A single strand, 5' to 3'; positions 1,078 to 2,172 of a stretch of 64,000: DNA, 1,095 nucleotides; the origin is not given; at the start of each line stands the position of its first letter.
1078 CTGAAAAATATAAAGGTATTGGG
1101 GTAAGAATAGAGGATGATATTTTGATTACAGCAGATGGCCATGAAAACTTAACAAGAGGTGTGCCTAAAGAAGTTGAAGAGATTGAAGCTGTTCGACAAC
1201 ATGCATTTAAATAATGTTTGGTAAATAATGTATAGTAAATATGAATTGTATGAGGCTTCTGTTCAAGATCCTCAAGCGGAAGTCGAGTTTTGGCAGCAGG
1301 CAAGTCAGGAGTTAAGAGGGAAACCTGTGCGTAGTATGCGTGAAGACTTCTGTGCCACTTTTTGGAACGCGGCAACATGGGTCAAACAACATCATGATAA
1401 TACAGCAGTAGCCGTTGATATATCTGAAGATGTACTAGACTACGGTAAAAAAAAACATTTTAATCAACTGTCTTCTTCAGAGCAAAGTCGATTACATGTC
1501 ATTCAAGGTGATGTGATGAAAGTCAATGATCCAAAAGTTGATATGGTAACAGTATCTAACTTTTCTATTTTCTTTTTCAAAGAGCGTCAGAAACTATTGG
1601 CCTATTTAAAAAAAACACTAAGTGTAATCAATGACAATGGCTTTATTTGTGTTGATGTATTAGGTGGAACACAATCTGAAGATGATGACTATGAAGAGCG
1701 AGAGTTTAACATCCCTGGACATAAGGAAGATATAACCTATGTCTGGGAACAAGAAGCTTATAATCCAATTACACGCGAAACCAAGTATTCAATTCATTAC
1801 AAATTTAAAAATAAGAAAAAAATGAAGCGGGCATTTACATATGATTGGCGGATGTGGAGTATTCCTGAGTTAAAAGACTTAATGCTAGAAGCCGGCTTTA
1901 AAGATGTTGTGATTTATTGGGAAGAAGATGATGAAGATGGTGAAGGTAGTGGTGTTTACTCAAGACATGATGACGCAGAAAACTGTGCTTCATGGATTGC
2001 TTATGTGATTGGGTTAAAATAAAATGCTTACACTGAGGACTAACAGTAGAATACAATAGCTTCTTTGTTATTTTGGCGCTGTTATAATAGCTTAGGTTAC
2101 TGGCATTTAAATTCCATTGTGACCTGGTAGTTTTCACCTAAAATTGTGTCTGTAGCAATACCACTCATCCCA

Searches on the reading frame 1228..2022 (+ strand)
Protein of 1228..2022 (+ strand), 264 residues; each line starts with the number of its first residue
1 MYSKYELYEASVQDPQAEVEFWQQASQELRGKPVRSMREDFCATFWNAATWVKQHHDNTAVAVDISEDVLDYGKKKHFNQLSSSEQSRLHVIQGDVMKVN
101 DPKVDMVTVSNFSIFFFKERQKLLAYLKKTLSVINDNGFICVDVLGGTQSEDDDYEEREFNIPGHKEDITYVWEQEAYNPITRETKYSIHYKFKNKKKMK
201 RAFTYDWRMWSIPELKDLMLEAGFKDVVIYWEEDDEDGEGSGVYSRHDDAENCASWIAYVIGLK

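Call 38: find_encoding_contigs(protein=window:1228-2022:+, flank=10000, max_places=3)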
Protein window:1228-2022:+ (264 aa): 7 contigs read that carry it; 1 place shown.
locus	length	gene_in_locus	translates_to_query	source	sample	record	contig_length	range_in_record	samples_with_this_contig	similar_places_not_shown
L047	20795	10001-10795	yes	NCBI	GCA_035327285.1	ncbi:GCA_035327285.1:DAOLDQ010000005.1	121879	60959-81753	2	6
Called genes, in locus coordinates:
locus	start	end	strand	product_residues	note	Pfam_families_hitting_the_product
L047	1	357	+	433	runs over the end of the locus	PF02321:OEP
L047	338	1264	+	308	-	PF25919:BSH_CusB (faint), PF00364:Biotin_lipoyl (faint), PF25917:BSH_RND, PF25973:BSH_CzcB (weak), PF25984:BSH_YknX, PF25990:Beta-barrel_YknX, PF26002:Beta-barrel_AprE (weak)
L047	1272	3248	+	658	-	PF02463:SMC_N (faint), PF00005:ABC_tran, PF13304:AAA_21 (faint), PF12704:MacB_PCD, PF02687:FtsX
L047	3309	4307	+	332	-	PF04321:RmlD_sub_bind, PF05368:NmrA (weak), PF01073:3Beta_HSD, PF01370:Epimerase, PF02719:Polysacc_synt_2, PF07993:NAD_binding_4 (faint), PF16363:GDP_Man_Dehyd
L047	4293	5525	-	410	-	PF00953:Glycos_transf_4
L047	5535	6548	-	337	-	PF01594:AI-2E_transport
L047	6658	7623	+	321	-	PF00126:HTH_1, PF03466:LysR_substrate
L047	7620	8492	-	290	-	PF00892:EamA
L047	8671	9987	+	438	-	PF05195:AMP_N, PF00557:Peptidase_M24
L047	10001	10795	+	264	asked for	-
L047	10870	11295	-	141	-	-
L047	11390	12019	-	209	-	PF01521:Fe-S_biosyn (weak), PF01883:FeS_assembly_P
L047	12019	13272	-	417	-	PF00266:Aminotran_5, PF00155:Aminotran_1_2, PF01053:Cys_Met_Meta_PP (weak)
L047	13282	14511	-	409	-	PF19295:SufBD_N (faint), PF01458:SUFBD_core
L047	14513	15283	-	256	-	PF02463:SMC_N (faint), PF00005:ABC_tran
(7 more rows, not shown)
